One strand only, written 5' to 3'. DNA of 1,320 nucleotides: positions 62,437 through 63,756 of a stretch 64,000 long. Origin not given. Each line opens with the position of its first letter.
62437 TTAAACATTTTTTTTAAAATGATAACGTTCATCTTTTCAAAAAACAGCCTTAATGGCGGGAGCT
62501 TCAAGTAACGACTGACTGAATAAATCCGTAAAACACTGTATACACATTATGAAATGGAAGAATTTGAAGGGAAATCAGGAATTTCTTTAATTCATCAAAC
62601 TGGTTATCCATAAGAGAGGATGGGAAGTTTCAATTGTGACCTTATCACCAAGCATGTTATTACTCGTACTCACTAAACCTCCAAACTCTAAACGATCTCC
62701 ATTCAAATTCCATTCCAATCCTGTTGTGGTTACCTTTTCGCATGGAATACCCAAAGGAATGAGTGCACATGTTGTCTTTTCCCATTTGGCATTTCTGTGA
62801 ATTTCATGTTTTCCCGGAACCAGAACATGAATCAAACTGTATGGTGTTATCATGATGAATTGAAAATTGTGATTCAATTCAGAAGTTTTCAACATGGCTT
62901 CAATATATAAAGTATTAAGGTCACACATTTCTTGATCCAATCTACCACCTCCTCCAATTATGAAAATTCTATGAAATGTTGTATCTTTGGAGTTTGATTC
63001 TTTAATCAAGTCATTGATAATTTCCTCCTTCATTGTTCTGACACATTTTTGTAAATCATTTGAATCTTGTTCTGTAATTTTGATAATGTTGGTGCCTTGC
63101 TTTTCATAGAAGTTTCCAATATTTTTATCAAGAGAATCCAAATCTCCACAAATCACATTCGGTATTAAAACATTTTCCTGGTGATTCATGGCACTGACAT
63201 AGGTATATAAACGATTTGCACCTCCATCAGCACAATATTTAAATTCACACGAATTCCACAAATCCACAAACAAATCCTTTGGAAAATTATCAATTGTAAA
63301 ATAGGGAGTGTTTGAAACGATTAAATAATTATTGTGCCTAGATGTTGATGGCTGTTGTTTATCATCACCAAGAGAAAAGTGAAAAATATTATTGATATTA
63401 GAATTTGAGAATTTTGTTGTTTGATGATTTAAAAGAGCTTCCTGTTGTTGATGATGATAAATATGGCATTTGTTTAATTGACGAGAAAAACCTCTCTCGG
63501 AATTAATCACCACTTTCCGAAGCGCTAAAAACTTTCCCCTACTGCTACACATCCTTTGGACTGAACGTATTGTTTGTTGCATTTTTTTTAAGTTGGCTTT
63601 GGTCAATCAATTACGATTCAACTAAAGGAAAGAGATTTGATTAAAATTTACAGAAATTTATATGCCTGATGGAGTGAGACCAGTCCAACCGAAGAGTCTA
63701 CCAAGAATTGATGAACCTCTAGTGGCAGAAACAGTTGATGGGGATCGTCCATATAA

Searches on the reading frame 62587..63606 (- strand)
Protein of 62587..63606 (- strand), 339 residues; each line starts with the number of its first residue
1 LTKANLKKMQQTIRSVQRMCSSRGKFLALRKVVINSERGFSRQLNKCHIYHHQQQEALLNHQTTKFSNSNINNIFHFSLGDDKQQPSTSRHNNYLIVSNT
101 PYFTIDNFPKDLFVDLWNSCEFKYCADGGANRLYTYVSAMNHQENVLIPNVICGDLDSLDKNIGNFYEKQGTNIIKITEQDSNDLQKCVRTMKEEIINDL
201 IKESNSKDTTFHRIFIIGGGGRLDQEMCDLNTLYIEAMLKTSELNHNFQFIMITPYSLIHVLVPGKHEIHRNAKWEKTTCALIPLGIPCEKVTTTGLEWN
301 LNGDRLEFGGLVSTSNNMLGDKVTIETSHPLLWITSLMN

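Call 15: search_protein_families(library=pfam, proteins=[window:62587-63606:-], max_evalue=0.001)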
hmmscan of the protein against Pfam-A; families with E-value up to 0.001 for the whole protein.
window:62587-63606:- (339 aa): 2 families
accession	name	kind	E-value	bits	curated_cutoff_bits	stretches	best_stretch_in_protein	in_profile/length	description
PF04263.21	TPK_catalytic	-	8.3e-27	93.8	30.7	1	115-235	3-103/113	Thiamin pyrophosphokinase, catalytic domain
PF04265.19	TPK_B1_binding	-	9e-20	70.5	22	1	266-332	1-67/67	Thiamin pyrophosphokinase, vitamin B1 binding domain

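Call 73: find_encoding_contigs(protein=window:62587-63582:-, flank=10000, max_places=2)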
Protein window:62587-63582:- (331 aa): no gene with exactly this product is on record in the collection.
